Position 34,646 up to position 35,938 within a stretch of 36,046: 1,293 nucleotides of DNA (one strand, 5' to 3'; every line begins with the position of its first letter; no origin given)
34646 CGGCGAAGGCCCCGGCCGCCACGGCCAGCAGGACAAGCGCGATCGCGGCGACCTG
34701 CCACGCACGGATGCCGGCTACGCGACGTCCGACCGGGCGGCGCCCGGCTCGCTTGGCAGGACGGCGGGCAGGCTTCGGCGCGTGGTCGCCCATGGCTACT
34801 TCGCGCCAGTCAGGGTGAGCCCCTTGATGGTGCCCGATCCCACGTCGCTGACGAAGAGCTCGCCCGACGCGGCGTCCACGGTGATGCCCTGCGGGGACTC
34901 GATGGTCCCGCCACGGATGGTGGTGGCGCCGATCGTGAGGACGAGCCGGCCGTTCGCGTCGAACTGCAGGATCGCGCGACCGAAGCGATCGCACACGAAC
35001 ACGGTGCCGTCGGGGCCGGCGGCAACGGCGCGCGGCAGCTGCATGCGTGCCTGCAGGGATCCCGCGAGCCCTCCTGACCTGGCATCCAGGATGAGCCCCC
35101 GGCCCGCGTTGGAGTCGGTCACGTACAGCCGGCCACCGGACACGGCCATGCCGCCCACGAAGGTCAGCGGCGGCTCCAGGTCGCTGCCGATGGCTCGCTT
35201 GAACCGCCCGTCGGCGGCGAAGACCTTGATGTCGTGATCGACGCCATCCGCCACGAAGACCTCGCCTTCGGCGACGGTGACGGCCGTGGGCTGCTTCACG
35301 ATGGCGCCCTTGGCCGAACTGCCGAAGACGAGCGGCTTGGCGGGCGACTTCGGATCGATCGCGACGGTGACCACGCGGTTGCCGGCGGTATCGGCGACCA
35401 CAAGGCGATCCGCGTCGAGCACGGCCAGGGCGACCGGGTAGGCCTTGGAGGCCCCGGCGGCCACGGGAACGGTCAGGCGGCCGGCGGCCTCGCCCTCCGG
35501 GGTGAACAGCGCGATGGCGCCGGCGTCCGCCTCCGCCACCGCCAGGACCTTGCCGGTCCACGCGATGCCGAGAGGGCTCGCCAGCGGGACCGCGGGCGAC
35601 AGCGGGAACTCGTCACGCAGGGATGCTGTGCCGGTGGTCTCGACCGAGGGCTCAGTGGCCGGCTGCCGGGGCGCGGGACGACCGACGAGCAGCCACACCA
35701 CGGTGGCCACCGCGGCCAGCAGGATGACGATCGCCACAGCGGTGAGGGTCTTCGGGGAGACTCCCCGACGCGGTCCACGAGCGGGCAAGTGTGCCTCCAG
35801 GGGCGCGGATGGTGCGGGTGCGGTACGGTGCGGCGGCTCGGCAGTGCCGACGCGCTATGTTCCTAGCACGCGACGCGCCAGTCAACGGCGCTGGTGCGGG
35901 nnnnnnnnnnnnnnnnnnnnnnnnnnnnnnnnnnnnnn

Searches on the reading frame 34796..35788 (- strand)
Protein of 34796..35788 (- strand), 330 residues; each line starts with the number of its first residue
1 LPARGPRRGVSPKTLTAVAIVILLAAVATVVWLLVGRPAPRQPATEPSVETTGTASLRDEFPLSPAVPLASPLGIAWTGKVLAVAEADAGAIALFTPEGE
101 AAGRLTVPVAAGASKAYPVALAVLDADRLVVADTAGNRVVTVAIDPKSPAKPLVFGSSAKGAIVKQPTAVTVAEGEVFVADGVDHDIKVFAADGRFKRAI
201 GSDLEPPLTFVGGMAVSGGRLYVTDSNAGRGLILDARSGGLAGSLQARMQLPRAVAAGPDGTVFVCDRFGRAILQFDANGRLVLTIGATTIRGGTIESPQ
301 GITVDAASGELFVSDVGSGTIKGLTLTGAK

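Call 11: search_protein_families(library=pfam, proteins=[window:34796-35788:-], max_evalue=0.001)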
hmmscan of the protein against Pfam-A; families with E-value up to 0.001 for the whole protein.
window:34796-35788:- (330 aa): 2 families
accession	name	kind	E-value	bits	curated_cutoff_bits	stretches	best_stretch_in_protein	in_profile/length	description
PF01436.27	NHL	-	1.7e-19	69.2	20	0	298-322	3-26/28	NHL repeat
PF08450.18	SGL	-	5e-06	26.7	26.3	0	231-328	115-214/246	SMP-30/Gluconolactonase/LRE-like region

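Call 69: search_protein_families(library=ncbifam, proteins=[window:34796-35788:-], max_evalue=0.001)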
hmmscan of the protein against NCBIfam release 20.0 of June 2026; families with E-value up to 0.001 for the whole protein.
window:34796-35788:- (330 aa): 4 families
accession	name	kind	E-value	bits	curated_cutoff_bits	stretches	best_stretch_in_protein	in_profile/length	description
NF035926.1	scyF_NHL_VPEP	equivalog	1.7e-13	50.4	350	2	252-316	154-218/376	scytonemin biosynthesis PEP-CTERM protein ScyF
NF053768.1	CIS12_fam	equivalog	5.4e-07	28.7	860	1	164-268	87-186/715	CIS12 family contractile injection system protein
NF047780.1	LIC12708_fam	subfamily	9.1e-05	21.5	150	0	271-313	156-197/391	LIC_12708 family protein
NF033206.1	ScyE_fam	subfamily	0.00095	18.8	80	0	255-318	258-322/333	ScyD/ScyE family protein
